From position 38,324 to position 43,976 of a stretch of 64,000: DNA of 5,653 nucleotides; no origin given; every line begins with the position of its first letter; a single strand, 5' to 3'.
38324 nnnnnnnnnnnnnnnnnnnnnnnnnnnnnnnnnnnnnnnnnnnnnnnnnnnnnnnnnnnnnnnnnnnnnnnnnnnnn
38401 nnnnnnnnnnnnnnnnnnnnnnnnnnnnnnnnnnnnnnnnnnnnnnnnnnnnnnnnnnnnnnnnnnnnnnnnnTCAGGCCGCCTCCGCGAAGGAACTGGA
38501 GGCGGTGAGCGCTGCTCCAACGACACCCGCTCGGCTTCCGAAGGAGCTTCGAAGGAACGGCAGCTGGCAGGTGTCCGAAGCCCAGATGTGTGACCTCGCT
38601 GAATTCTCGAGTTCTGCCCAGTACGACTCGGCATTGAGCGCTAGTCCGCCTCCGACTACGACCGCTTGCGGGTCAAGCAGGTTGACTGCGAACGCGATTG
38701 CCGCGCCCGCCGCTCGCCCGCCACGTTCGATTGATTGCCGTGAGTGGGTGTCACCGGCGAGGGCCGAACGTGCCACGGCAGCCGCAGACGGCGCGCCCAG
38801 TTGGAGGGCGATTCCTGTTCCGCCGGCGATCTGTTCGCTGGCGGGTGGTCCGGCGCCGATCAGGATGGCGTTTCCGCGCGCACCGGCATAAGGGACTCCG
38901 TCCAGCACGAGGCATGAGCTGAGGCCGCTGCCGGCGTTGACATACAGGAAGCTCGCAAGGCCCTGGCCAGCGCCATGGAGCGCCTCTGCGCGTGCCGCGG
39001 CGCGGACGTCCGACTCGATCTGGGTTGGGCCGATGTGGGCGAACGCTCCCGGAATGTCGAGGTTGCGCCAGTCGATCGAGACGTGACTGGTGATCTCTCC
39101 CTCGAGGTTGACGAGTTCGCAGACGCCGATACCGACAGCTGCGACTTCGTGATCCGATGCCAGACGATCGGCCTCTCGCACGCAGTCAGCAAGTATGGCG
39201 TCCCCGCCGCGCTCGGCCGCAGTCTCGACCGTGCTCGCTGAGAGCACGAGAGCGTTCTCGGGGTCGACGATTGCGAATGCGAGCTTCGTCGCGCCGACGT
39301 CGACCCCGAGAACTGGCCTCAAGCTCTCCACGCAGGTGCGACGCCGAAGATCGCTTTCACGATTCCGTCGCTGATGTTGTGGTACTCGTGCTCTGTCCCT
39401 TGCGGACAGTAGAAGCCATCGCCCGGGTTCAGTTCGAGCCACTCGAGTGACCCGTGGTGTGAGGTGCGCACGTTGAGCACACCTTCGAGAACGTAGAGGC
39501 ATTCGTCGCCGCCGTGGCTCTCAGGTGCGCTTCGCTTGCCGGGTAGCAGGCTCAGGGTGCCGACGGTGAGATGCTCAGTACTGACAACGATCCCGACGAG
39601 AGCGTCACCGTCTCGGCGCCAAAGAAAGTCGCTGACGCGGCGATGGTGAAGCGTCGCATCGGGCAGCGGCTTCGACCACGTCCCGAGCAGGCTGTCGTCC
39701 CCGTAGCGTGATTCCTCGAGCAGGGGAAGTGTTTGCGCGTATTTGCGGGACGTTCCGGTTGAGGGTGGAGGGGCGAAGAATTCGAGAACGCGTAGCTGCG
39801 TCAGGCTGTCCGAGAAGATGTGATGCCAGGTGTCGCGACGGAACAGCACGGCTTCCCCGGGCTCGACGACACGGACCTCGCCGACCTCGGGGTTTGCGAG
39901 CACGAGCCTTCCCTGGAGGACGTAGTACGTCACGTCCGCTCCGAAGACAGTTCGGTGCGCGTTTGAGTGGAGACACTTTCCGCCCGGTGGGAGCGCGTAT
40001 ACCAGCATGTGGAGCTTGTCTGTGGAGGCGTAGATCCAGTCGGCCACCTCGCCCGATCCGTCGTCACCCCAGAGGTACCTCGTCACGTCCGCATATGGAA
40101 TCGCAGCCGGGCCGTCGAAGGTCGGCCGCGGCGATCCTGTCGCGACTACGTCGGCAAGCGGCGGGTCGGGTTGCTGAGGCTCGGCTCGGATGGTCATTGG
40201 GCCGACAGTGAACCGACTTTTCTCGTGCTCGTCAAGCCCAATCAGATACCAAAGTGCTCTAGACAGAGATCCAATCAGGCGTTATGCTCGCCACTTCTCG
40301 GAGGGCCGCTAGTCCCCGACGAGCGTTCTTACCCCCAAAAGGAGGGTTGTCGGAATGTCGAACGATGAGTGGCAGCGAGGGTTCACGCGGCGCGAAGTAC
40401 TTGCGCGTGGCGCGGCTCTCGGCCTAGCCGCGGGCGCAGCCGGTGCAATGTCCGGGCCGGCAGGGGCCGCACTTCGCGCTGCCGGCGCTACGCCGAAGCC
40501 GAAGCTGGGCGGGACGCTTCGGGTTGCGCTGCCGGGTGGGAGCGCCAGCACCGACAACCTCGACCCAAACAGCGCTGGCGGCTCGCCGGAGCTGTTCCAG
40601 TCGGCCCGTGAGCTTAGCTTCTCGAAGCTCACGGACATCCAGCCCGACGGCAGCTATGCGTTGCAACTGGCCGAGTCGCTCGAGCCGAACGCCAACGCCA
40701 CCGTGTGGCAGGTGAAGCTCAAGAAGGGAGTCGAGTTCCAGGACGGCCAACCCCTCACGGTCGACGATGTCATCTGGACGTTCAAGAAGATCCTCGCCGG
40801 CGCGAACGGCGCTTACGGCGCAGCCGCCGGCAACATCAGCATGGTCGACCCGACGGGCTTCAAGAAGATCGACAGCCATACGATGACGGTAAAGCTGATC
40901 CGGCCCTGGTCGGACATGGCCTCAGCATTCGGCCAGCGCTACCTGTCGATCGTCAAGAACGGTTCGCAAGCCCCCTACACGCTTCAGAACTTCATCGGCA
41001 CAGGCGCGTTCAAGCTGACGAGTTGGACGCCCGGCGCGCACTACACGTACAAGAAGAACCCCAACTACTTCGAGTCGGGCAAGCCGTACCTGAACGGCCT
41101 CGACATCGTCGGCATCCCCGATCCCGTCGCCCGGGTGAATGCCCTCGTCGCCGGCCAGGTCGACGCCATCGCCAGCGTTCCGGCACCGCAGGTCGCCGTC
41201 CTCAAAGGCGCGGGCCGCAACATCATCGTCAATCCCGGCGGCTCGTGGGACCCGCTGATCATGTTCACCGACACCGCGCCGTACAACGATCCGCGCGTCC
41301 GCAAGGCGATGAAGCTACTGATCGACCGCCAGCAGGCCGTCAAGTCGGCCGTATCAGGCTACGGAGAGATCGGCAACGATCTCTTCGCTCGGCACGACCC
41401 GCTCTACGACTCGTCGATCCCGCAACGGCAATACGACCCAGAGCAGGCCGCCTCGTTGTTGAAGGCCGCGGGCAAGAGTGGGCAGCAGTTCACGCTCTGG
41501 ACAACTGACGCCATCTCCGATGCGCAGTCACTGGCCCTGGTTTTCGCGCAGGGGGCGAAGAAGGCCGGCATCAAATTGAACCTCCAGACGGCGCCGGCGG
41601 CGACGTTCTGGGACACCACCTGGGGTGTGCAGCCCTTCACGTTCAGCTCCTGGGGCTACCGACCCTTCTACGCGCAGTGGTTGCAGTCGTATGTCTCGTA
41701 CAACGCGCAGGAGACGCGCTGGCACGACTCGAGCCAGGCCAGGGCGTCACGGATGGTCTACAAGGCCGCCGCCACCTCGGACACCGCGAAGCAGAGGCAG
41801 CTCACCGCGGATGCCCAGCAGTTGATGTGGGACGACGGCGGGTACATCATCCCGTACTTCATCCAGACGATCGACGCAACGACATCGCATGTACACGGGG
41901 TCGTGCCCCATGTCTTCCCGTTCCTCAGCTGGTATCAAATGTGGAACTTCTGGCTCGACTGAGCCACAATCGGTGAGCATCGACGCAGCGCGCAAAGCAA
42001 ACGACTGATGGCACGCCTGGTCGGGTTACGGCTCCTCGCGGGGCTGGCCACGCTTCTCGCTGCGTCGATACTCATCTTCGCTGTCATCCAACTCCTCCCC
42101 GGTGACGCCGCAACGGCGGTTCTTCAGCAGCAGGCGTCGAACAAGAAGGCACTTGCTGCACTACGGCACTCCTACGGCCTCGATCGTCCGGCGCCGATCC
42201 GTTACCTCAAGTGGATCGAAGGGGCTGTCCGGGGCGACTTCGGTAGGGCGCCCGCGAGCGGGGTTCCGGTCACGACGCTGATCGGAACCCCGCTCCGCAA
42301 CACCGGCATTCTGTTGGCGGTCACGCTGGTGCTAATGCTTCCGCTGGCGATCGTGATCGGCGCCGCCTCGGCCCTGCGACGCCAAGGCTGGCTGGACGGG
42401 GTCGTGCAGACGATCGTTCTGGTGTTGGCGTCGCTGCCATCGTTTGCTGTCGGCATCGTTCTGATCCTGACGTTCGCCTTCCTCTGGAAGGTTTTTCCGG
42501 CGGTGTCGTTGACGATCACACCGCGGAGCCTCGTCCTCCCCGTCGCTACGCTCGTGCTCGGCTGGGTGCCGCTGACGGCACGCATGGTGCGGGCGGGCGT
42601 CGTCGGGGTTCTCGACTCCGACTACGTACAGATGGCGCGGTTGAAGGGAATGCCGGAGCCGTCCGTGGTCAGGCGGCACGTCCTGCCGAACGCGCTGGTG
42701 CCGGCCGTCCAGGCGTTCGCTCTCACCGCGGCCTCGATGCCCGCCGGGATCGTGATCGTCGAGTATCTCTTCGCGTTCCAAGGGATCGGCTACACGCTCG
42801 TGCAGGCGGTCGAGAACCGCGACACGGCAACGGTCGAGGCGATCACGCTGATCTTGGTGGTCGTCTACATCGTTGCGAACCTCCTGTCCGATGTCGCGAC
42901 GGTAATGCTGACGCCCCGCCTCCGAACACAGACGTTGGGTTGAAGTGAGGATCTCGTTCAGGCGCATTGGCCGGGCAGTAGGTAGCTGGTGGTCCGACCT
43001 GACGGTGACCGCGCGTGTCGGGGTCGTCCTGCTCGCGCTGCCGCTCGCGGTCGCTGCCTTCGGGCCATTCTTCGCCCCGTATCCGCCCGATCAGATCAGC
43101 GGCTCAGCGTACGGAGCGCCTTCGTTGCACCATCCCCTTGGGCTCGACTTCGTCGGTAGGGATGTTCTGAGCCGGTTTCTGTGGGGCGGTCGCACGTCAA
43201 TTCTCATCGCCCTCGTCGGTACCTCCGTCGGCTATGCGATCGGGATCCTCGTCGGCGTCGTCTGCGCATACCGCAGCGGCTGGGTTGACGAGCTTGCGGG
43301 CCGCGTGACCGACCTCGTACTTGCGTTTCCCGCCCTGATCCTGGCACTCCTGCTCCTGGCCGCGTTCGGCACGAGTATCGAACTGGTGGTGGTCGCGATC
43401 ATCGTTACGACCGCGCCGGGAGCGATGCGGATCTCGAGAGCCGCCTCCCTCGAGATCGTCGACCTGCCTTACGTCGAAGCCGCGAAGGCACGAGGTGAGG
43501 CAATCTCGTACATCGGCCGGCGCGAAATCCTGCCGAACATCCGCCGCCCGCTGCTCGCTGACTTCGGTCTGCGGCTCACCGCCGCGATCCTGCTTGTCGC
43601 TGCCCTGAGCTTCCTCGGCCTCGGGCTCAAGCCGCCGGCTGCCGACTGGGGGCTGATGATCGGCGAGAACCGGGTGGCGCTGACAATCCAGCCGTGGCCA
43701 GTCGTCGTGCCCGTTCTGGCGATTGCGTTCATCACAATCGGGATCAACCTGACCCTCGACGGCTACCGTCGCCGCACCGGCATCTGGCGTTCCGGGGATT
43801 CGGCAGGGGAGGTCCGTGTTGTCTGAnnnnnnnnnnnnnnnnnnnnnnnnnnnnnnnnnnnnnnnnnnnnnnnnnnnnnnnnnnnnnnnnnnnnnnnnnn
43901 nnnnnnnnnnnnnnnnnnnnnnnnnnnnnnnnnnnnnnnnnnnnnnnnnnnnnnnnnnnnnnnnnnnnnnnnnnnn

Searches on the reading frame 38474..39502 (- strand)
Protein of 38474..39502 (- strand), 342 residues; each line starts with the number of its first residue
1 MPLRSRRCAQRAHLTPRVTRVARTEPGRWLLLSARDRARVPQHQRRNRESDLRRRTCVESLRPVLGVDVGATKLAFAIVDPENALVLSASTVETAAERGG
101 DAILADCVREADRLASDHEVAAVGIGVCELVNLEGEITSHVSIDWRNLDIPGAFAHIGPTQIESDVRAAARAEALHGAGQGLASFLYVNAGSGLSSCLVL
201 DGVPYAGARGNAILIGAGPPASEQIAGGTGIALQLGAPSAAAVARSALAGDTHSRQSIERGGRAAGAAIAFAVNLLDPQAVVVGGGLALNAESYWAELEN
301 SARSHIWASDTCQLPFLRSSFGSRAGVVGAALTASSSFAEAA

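Call 19: search_protein_families(library=pfam, proteins=[window:38474-39502:-])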
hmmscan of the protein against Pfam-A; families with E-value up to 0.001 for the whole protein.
window:38474-39502:- (342 aa): 1 family
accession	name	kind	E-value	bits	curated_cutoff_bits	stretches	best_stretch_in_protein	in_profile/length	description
PF00480.26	ROK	-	1.3e-29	104.1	22.9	1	65-334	2-291/294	ROK family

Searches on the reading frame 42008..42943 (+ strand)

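Call 19: search_protein_families(library=pfam, proteins=[window:42008-42943:+])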
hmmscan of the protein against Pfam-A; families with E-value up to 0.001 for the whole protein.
window:42008-42943:+ (311 aa): 2 families
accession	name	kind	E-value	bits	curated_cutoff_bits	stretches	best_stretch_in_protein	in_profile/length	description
PF00528.27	BPD_transp_1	-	2.4e-34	119.1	26.4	1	114-306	1-183/184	Binding-protein-dependent transport system inner membrane component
PF19300.4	BPD_transp_1_N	-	2.4e-07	31.4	23.8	1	1-77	1-76/114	Binding-prot-dependent transport system membrane comp, N-term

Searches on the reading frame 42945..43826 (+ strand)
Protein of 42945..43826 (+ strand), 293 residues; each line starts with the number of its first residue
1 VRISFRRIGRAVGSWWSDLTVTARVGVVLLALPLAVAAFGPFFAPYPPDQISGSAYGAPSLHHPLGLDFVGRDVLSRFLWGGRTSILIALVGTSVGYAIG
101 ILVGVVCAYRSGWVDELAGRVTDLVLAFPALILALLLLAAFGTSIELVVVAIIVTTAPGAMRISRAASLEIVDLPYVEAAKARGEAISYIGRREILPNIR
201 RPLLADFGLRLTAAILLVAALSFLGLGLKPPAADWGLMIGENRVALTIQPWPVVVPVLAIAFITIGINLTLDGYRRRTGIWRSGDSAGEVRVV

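Call 19: search_protein_families(library=pfam, proteins=[window:42945-43826:+])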
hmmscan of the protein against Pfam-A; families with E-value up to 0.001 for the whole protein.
window:42945-43826:+ (293 aa): 2 families
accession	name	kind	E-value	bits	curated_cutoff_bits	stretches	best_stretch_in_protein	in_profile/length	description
PF00528.27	BPD_transp_1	-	2.7e-28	99.4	26.4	1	100-274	1-174/184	Binding-protein-dependent transport system inner membrane component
PF12911.12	OppC_N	-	6.4e-05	23.2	23.9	1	23-52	16-45/53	N-terminal TM domain of oligopeptide transport permease C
